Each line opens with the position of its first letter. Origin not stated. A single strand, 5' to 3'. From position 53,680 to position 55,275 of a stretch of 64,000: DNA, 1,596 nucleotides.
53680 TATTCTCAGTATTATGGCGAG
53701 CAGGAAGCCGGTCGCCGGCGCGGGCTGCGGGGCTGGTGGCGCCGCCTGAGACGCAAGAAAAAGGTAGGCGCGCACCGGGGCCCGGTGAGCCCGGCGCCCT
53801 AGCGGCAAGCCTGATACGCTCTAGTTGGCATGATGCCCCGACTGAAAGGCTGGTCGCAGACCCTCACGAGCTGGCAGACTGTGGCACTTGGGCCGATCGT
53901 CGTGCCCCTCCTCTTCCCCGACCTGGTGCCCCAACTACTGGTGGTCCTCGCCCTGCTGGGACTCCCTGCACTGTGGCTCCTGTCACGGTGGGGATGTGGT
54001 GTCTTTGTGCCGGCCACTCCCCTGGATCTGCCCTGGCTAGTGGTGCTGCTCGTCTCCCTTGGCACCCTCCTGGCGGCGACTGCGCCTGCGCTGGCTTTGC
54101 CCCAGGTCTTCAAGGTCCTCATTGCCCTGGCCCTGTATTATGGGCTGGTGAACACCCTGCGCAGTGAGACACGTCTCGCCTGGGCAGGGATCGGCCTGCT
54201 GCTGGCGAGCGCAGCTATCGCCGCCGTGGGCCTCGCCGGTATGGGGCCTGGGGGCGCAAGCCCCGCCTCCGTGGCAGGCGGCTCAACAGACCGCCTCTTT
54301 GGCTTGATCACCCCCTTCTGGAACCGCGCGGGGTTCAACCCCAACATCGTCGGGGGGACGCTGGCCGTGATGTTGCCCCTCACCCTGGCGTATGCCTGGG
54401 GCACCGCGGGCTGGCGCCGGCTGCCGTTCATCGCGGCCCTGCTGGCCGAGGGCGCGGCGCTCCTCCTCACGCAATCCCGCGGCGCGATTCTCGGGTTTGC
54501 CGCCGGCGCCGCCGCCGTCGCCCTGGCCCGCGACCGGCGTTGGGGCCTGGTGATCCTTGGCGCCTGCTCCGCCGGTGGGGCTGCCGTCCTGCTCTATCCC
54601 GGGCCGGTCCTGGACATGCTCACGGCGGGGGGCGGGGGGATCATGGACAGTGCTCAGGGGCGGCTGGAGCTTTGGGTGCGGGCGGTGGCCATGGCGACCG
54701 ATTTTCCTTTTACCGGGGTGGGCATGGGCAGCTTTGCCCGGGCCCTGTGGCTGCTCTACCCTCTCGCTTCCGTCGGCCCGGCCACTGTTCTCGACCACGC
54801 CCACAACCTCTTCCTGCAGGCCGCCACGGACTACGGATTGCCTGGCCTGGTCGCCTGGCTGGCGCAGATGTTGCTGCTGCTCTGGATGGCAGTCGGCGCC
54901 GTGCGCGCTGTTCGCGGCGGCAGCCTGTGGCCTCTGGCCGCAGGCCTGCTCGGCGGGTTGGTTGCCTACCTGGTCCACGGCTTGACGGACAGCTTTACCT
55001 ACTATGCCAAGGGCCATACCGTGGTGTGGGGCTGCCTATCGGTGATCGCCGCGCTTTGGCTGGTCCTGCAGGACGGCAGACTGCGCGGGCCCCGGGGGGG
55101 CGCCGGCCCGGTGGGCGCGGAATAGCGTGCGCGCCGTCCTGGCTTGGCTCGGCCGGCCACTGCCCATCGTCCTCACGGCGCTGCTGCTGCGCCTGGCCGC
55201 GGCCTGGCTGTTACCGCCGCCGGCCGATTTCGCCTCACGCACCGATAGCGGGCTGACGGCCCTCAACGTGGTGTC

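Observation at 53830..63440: Distal operon block looks like a surface-glycoprotein / protein O-glycosylation system with co-encoded Pro/Thr-rich substrates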

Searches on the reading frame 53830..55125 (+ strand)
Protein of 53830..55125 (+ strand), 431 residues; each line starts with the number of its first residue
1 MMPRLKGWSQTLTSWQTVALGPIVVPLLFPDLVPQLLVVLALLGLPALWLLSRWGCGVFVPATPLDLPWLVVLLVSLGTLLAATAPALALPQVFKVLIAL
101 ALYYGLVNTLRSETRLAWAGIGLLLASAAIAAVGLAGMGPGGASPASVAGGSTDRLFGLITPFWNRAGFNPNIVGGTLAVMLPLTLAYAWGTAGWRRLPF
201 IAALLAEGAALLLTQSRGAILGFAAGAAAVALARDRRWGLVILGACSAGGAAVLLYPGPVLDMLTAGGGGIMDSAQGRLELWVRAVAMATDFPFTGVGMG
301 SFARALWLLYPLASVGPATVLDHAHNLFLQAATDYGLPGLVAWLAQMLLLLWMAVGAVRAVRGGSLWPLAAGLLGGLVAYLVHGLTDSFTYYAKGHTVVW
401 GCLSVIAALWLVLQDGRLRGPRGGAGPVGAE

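Call 4: search_protein_families(library=pfam, proteins=[window:53830-55125:+], max_evalue=0.01)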
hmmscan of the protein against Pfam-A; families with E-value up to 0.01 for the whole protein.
window:53830-55125:+ (431 aa): 1 family
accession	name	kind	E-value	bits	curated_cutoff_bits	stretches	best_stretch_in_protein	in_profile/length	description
PF04932.20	Wzy_C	-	6.2e-19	68.7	31.7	1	204-344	3-149/149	O-Antigen ligase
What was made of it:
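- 53830..55125 (+): Wzy_C-family membrane enzyme (WaaL/Wzy/PglL superfamily). It either polymerises or ligates an Und-PP-linked glycan. Pfam Wzy_C E 6e-19 (call 4).
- Checked: 53830-55125 encodes a 431-aa Wzy_C protein (Pfam E 6e-19, call 4).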

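Call 6: find_encoding_contigs(protein=window:53830-55125:+, flank=10000, max_places=6)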
Protein window:53830-55125:+ (431 aa): 2 contigs read that carry it; 1 place shown.
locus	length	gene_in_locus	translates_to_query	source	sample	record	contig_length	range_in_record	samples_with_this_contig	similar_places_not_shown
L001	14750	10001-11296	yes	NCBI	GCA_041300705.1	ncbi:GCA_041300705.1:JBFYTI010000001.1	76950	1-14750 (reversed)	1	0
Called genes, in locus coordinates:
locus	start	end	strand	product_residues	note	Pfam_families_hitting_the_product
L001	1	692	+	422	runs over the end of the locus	PF13439:Glyco_transf_4, PF13579:Glyco_trans_4_4, PF20706:GT4-conflict, PF00534:Glycos_transf_1, PF13692:Glyco_trans_1_4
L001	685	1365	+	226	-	PF00132:Hexapep, PF14602:Hexapep_2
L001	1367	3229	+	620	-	PF13439:Glyco_transf_4, PF13579:Glyco_trans_4_4, PF00534:Glycos_transf_1, PF13692:Glyco_trans_1_4, PF13524:Glyco_trans_1_2 (weak), PF02397:Bac_transf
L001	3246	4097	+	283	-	PF00132:Hexapep (faint)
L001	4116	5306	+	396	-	PF01041:DegT_DnrJ_EryC1, PF00155:Aminotran_1_2, PF01053:Cys_Met_Meta_PP, PF01212:Beta_elim_lyase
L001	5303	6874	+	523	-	PF01073:3Beta_HSD, PF01370:Epimerase, PF02719:Polysacc_synt_2 (faint), PF04321:RmlD_sub_bind, PF05368:NmrA, PF13460:NAD_binding_10, PF16363:GDP_Man_Dehyd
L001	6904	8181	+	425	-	PF14907:NTP_transf_5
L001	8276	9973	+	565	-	PF13807:GNVR (weak), PF09140:MipZ, PF10609:ParA, PF01656:CbiA, PF13614:AAA_31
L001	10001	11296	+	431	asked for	PF04932:Wzy_C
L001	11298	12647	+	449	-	PF13231:PMT_2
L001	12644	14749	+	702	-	?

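Call 11: search_protein_families(library=ncbifam, proteins=[window:53830-55125:+], max_evalue=0.1)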
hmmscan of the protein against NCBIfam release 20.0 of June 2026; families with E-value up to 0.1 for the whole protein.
window:53830-55125:+ (431 aa): 3 families
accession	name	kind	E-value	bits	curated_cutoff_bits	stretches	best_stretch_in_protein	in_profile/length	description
TIGR03097.1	PEP_O_lig_1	hypoth_equivalog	2.1e-13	49.9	188.1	1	71-397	81-395/408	putative O-glycosylation ligase, exosortase A system-associated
TIGR00947.1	2A73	equivalog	7.7e-12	44.9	366.4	1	12-410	15-423/425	IctB family putative bicarbonate transporter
NF058641.1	TfpM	equivalog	0.023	13.8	600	1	211-341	181-298/421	O-linking oligosaccharyltransferase TfpM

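Call 12: find_related_loci(query=window:53830-55125:+, collection=genome_contigs, flank=10000)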
Query window:53830-55125:+ (431 aa) in genome_contigs; peptide patterns used: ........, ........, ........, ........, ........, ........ (x = any residue, [..] = any of these).
68 stretches matched a pattern; 2 encode a relative of the query (tblastn E <= 1e-3); 2 distinct loci.
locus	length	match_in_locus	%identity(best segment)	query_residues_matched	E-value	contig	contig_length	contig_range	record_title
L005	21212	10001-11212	75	2-413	1e-158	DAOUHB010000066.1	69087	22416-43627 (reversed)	MAG TPA_asm: Anaerolineae bacterium isolate R89_289 k165_1469967, whole genome shotgun sequence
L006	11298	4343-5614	55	5-426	5e-130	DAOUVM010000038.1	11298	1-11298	MAG TPA_asm: Ardenticatenales bacterium isolate CSMAG_849 CSMAG_849_k141_1276775_length_11298_cov_15.5789, whole genome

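Call 14: find_homologous_proteins(query=window:53830-55125:+, max_evalue=0.00001)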
Query window:53830-55125:+ (431 aa): 338 proteins with E <= 0.00001 among 8000 candidates; the best 120 are listed.
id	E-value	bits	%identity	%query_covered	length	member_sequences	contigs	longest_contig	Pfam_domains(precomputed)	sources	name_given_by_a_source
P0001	8.4e-266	900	100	100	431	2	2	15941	PF04932.21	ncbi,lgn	-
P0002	1.2e-199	682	79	96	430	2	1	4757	PF04932.21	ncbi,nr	ncbi:MAG: hypothetical protein EHM56_00660 [Chloroflexi bacterium]|nr:MAG: hypothetical protein EHM5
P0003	3.6e-196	671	76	100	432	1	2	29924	PF04932.21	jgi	jgi:putative inorganic carbon (HCO3(-)) transporter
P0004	1.9e-188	645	75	100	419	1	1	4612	PF04932.21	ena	-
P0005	4.0e-188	644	75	99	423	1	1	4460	PF04932.21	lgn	-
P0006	2.0e-186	639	74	96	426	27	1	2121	PF04932.21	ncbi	-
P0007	3.0e-186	638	76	97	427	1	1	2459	PF04932.21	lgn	-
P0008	9.0e-132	459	55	98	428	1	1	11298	PF04932.21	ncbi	-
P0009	5.1e-84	301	45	93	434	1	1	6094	PF04932.21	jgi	jgi:putative inorganic carbon (HCO3(-)) transporter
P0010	5.0e-82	295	42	97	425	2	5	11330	PF04932.21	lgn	-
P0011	6.6e-79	284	45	93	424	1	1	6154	PF04932.21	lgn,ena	-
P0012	2.4e-71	259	42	95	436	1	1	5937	PF04932.21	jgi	-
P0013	3.0e-71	259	42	90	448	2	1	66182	PF04932.21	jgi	jgi:putative inorganic carbon (HCO3(-)) transporter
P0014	2.1e-67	246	40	94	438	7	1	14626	PF04932.21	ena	-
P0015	6.4e-67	245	41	91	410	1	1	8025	PF04932.21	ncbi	-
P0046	3.0e-39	154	33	85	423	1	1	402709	PF04932.21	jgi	jgi:putative inorganic carbon (HCO3(-)) transporter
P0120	3.7e-33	134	34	83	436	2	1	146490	PF04932.21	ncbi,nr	ncbi:MAG: O-antigen ligase family protein [Herpetosiphonaceae bacterium]|nr:O-antigen ligase family 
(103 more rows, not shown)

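Call 15: find_encoding_contigs(protein=P0013, flank=10000, max_places=1)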
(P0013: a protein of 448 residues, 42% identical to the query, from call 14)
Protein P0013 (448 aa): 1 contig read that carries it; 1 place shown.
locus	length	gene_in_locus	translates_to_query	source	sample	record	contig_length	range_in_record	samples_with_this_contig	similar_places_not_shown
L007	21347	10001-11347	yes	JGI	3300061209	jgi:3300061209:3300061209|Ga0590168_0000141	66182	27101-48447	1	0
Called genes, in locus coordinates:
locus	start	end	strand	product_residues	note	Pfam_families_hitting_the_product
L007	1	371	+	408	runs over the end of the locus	PF13439:Glyco_transf_4, PF13579:Glyco_trans_4_4, PF20706:GT4-conflict, PF00534:Glycos_transf_1, PF13692:Glyco_trans_1_4, PF13524:Glyco_trans_1_2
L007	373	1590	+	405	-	PF13439:Glyco_transf_4, PF13579:Glyco_trans_4_4, PF00534:Glycos_transf_1, PF13692:Glyco_trans_1_4, PF13524:Glyco_trans_1_2 (weak)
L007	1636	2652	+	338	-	PF01073:3Beta_HSD, PF01370:Epimerase, PF04321:RmlD_sub_bind, PF16363:GDP_Man_Dehyd, PF07993:NAD_binding_4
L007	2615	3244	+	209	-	PF02397:Bac_transf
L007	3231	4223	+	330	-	PF13302:Acetyltransf_3, PF00583:Acetyltransf_1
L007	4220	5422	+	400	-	PF01041:DegT_DnrJ_EryC1, PF00155:Aminotran_1_2, PF01053:Cys_Met_Meta_PP (weak), PF01212:Beta_elim_lyase (weak)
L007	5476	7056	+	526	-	PF01073:3Beta_HSD, PF01370:Epimerase, PF02719:Polysacc_synt_2 (weak), PF04321:RmlD_sub_bind, PF05368:NmrA, PF13460:NAD_binding_10, PF16363:GDP_Man_Dehyd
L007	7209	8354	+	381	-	PF02350:Epimerase_2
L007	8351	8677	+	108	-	-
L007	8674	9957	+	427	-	PF14907:NTP_transf_5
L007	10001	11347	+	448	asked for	PF04932:Wzy_C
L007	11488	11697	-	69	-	-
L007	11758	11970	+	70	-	-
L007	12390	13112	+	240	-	PF00072:Response_reg, PF00486:Trans_reg_C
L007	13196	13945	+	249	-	PF00072:Response_reg, PF00486:Trans_reg_C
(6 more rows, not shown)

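Call 16: find_encoding_contigs(protein=P0046, flank=10000, max_places=1)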
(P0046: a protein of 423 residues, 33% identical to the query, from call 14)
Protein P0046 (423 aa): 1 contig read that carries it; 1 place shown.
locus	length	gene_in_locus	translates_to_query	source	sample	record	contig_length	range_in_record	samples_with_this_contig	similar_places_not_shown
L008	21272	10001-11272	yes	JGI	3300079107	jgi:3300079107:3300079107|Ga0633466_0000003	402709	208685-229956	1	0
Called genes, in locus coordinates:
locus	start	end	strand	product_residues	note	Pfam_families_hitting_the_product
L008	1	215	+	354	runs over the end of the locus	PF02350:Epimerase_2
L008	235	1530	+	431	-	PF13439:Glyco_transf_4, PF13579:Glyco_trans_4_4, PF00534:Glycos_transf_1, PF13692:Glyco_trans_1_4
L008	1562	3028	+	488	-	PF13727:CoA_binding_3 (weak), PF02397:Bac_transf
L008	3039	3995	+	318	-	PF01073:3Beta_HSD, PF01370:Epimerase, PF02719:Polysacc_synt_2, PF04321:RmlD_sub_bind, PF07993:NAD_binding_4 (weak), PF13460:NAD_binding_10, PF16363:GDP_Man_Dehyd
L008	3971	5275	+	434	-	PF03446:NAD_binding_2 (weak), PF03721:UDPG_MGDP_dh_N, PF00984:UDPG_MGDP_dh, PF03720:UDPG_MGDP_dh_C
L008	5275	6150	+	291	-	PF00106:adh_short, PF08659:KR, PF23441:SDR (weak), PF13561:adh_short_C2, PF08643:DUF1776 (weak)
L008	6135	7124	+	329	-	PF01408:GFO_IDH_MocA, PF03447:NAD_binding_3, PF02894:GFO_IDH_MocA_C, PF22725:GFO_IDH_MocA_C3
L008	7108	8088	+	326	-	PF00288:GHMP_kinases_N, PF08544:GHMP_kinases_C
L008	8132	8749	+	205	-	PF13580:SIS_2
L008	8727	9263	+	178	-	PF08645:PNK3P (faint), PF00702:Hydrolase, PF13419:HAD_2, PF13242:Hydrolase_like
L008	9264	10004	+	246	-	PF00923:TAL_FSA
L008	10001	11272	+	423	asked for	PF04932:Wzy_C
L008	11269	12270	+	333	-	PF03706:LPG_synthase_TM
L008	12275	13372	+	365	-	PF13439:Glyco_transf_4, PF00534:Glycos_transf_1, PF13692:Glyco_trans_1_4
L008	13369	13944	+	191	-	PF00583:Acetyltransf_1, PF13673:Acetyltransf_10 (faint), PF13508:Acetyltransf_7, PF08445:FR47 (weak)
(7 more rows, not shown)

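Call 17: find_encoding_contigs(protein=P0120, flank=10000, max_places=1)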
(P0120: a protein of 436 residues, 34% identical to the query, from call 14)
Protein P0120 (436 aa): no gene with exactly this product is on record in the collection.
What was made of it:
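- Tried and rejected: P0120 could not be looked up (call 17).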

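Call 18: search_solved_structures(query=window:53830-55125:+, max_evalue=10, show_alignments=3)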
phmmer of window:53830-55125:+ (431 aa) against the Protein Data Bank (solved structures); distinct sequences matched with E-value up to 10: 4.
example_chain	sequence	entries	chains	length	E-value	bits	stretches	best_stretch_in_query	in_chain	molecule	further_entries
7tpg_B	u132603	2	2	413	4.5e-11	45.8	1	204-389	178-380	Putative cell surface polysaccharide polymerase/ligase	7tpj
7jre_A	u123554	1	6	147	0.062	15.7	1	240-288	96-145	Protease 2A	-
7lw2_E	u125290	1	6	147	0.16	14.3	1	240-288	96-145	Protease 2A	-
7mg0_E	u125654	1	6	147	0.16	14.3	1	240-288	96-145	Protease 2A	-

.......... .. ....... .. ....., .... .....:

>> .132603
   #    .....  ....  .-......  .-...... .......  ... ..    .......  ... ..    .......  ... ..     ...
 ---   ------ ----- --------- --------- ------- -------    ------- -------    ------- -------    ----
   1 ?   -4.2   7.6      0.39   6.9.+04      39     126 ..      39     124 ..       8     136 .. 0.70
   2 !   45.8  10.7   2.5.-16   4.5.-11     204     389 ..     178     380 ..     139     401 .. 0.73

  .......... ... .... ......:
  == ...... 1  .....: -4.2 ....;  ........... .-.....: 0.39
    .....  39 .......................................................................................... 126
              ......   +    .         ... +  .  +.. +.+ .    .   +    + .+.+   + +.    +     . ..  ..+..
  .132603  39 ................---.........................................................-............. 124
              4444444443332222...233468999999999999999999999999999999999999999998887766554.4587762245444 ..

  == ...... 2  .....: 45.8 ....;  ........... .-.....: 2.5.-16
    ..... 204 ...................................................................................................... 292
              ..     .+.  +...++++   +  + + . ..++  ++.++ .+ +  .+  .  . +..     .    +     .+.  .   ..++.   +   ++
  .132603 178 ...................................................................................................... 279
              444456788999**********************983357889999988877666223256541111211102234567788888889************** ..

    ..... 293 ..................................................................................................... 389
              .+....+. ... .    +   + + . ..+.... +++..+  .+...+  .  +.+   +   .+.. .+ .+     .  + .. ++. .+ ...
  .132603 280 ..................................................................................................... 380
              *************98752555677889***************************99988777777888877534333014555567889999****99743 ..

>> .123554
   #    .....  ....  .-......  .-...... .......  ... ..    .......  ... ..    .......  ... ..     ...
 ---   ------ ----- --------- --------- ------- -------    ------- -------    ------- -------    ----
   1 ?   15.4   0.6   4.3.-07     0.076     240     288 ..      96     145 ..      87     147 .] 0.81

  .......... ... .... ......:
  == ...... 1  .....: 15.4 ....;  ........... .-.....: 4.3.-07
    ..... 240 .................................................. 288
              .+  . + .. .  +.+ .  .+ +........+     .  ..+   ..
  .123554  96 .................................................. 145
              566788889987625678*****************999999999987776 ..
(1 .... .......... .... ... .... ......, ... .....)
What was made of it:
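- On WaaL O-antigen ligase: Alignment to 7TPG (call 18).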
